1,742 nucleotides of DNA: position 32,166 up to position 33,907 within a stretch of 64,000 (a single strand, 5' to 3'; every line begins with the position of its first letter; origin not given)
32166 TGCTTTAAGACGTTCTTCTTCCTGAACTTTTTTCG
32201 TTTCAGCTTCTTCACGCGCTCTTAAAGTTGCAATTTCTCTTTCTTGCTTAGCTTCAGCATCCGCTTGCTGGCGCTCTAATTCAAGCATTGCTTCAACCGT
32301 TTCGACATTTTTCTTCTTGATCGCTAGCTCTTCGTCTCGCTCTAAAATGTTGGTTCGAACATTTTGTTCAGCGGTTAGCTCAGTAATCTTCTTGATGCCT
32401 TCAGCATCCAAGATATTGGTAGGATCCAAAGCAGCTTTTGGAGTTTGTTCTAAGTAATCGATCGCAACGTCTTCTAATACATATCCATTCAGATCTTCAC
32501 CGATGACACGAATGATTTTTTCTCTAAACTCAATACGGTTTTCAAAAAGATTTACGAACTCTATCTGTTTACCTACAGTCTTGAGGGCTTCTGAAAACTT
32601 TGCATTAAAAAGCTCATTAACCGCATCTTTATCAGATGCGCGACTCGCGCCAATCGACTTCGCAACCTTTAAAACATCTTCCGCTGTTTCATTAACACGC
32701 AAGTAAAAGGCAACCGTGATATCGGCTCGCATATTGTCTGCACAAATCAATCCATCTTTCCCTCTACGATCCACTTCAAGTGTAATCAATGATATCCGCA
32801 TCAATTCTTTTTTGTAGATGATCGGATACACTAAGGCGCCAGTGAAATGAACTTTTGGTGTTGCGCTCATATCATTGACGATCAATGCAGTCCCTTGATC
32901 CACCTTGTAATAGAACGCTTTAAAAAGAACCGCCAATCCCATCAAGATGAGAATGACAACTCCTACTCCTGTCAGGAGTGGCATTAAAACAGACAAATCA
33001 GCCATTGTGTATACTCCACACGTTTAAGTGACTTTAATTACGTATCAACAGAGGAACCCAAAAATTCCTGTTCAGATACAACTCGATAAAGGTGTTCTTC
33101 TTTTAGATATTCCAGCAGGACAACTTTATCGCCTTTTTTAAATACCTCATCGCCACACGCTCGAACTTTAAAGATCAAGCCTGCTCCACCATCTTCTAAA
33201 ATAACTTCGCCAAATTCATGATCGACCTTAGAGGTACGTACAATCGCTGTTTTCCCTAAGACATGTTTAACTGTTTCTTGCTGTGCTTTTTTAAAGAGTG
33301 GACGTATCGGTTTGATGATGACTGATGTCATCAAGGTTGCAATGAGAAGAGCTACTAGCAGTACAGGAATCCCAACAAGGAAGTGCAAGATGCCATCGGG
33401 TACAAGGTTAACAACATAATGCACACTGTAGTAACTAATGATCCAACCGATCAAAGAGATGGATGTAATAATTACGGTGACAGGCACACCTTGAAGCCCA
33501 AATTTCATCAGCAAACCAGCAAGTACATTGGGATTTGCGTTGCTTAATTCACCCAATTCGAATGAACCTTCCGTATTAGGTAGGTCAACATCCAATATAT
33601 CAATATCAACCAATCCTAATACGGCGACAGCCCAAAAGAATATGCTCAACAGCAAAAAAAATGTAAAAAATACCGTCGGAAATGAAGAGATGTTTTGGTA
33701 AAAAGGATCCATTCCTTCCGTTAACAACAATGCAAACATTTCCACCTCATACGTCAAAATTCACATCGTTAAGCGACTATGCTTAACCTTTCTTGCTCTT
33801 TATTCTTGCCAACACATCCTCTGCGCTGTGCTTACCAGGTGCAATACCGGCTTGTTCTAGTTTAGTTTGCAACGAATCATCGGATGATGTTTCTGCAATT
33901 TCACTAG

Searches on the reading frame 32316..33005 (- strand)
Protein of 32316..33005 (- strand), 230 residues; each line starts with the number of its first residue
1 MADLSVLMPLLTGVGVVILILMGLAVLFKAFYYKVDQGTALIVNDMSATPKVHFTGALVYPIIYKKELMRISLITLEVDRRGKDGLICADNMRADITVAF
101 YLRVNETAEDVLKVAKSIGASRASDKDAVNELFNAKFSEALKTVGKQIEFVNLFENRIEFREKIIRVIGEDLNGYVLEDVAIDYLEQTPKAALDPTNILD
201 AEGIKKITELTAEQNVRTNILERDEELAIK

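Call 37: search_protein_families(library=pfam, proteins=[window:32316-33005:-], max_evalue=1)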
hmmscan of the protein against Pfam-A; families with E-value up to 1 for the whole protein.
window:32316-33005:- (230 aa): 1 family
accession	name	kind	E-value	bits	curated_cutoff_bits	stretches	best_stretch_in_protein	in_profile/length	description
PF01145.31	Band_7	-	1.7e-06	28.6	23.6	1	34-183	2-143/176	SPFH domain / Band 7 family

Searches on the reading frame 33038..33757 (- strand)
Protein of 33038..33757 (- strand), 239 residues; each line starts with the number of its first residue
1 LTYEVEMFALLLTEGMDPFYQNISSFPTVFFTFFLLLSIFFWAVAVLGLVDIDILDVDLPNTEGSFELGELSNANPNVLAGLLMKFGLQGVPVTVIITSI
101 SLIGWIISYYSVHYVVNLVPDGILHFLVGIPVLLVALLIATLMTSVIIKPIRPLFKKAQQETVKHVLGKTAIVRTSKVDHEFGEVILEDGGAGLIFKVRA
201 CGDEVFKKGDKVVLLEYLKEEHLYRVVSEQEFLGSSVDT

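Call 5: search_protein_families(library=pfam, proteins=[window:33038-33757:-], max_evalue=0.01)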
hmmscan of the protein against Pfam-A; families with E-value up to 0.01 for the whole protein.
window:33038-33757:- (239 aa): 0 families

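Call 6: search_protein_families(library=ncbifam, proteins=[window:33038-33757:-], max_evalue=0.01)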
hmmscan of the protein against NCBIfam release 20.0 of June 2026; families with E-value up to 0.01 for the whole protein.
window:33038-33757:- (239 aa): 0 families

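Call 19: search_protein_families(library=padloc, proteins=[window:33038-33757:-], max_evalue=0.01)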
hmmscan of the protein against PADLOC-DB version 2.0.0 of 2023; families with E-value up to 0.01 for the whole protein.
window:33038-33757:- (239 aa): 0 families

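Call 35: search_protein_families(library=pfam, proteins=[window:33038-33757:-], max_evalue=1)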
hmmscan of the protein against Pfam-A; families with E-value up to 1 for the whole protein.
window:33038-33757:- (239 aa): 0 families

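Call 98: search_protein_families(library=pfam, alignment_id=A4, max_evalue=0.01)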
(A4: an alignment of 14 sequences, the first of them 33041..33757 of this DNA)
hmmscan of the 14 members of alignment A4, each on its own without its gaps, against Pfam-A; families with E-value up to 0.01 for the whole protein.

A. member 1, window:33041-33757:- (239 aa): 0 families

B. families by the number of members that match (of 14 scanned): 2 families
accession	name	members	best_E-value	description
PF08592.16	Anthrone_oxy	1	0.0012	Anthrone oxygenase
PF21001.2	YqiJ_N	1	0.0066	Inner membrane protein YqiJ, N-terminal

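Call 99: search_solved_structures(query=A4, max_evalue=1)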
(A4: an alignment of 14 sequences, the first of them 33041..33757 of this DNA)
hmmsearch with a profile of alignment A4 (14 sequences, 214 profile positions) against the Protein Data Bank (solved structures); distinct sequences matched with E-value up to 1: 1.
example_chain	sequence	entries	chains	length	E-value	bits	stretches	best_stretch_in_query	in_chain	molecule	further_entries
6xxd_A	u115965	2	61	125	0.54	12.9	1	25-95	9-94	PilA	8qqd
